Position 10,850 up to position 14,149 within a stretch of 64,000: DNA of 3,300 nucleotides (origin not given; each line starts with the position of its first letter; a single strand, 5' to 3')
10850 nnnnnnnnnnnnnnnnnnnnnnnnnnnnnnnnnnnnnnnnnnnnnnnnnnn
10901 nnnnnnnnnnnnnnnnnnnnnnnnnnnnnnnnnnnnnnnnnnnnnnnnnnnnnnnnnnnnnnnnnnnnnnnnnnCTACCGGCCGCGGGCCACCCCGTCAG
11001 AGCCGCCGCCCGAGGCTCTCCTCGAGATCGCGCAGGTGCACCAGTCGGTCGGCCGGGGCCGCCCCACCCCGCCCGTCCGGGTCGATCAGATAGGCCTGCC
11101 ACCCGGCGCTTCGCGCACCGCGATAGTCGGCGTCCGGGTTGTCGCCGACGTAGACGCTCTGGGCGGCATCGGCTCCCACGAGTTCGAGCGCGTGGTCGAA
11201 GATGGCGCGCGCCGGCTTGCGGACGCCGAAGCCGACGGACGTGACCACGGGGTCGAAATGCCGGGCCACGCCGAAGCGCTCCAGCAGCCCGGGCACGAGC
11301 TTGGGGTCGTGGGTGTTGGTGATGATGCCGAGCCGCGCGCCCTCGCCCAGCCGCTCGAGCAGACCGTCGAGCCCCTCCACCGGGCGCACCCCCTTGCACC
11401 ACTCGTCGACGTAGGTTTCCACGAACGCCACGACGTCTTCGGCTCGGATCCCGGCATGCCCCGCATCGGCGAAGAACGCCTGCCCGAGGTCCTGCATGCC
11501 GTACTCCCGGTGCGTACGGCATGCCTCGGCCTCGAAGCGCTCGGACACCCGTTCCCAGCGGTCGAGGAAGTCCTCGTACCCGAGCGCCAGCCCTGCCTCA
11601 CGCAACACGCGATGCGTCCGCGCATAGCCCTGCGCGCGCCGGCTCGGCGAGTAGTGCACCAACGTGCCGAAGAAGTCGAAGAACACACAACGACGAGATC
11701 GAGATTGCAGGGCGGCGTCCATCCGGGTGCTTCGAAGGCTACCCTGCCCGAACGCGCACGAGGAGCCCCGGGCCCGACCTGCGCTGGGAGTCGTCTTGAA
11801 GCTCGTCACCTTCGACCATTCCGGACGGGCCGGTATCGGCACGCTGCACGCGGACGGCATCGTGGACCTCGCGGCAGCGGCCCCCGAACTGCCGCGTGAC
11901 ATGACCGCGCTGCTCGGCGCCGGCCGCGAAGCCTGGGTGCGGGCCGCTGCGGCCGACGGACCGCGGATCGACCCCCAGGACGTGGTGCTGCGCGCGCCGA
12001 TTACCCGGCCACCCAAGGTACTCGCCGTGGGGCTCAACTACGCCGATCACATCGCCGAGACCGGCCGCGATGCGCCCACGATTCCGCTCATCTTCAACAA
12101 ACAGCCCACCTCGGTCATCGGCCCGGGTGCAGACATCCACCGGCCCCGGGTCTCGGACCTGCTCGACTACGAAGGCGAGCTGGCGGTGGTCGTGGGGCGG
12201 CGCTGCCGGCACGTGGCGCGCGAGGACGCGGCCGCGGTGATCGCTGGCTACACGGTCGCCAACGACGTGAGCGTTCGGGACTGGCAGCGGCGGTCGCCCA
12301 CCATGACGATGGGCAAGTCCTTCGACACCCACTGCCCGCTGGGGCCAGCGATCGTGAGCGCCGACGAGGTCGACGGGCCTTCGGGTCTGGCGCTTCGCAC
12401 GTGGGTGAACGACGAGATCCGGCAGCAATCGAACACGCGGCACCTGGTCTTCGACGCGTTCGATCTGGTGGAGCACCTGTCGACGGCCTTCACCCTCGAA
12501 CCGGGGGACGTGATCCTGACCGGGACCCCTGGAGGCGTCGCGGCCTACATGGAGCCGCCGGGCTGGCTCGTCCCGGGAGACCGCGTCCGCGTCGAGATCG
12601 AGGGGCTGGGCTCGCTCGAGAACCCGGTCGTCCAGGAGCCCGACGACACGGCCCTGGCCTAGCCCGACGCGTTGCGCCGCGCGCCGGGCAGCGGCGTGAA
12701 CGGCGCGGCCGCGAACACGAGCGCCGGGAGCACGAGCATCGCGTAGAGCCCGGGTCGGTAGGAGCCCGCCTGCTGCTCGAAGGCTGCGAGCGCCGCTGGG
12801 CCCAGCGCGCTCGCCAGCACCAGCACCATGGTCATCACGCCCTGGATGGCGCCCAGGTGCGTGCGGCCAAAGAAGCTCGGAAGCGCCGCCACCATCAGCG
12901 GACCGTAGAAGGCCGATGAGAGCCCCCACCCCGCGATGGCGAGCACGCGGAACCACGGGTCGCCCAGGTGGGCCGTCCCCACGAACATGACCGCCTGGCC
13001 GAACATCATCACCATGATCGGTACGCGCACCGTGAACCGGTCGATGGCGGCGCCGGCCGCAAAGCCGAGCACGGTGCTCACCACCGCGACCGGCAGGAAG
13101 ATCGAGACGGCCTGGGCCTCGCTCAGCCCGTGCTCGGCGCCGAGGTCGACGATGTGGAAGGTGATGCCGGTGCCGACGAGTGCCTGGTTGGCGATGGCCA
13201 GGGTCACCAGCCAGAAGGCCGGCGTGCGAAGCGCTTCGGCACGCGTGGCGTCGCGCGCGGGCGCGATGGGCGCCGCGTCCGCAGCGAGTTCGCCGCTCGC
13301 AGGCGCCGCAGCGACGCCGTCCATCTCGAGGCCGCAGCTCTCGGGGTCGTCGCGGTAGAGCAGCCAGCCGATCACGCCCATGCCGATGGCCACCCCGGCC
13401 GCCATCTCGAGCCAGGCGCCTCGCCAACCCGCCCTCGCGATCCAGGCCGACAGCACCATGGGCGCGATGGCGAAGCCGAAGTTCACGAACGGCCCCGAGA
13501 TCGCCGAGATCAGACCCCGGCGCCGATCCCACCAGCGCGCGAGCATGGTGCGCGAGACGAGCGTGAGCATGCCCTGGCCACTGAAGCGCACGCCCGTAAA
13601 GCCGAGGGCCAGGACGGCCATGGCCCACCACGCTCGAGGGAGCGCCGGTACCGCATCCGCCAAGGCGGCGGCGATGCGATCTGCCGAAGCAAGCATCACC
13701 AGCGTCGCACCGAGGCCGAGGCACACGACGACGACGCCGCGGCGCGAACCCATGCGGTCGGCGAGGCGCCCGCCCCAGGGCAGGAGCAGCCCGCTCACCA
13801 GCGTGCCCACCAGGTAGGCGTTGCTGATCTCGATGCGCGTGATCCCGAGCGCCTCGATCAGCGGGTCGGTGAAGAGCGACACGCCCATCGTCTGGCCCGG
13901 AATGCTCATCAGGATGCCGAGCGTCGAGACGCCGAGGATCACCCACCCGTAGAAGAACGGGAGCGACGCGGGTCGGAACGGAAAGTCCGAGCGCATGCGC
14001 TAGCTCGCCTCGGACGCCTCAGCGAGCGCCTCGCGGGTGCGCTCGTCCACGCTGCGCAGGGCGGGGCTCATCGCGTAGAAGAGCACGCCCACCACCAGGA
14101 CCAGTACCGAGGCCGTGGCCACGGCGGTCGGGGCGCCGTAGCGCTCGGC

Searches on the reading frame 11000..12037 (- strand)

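Call 47: search_protein_families(library=pfam, proteins=[window:11000-12037:-], max_evalue=0.00001)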
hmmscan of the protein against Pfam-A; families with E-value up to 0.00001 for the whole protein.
window:11000-12037:- (346 aa): 3 families
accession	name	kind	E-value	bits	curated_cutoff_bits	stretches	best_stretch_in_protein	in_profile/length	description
PF00702.32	Hydrolase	-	5.1e-19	69.8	26.4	1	116-312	2-191/191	haloacid dehalogenase-like hydrolase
PF13419.12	HAD_2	-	1e-15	58.7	23.8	1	167-315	31-175/178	Haloacid dehalogenase-like hydrolase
PF13242.12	Hydrolase_like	-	3.4e-10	40.1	22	1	273-318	3-48/75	HAD-hyrolase-like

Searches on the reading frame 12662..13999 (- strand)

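Call 47: search_protein_families(library=pfam, proteins=[window:12662-13999:-], max_evalue=0.00001)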
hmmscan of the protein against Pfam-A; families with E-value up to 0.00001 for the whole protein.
window:12662-13999:- (446 aa): 1 family
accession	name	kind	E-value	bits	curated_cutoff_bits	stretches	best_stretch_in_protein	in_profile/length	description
PF07690.21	MFS_1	-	1.5e-28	100.2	33.4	1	29-401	5-347/347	Major Facilitator Superfamily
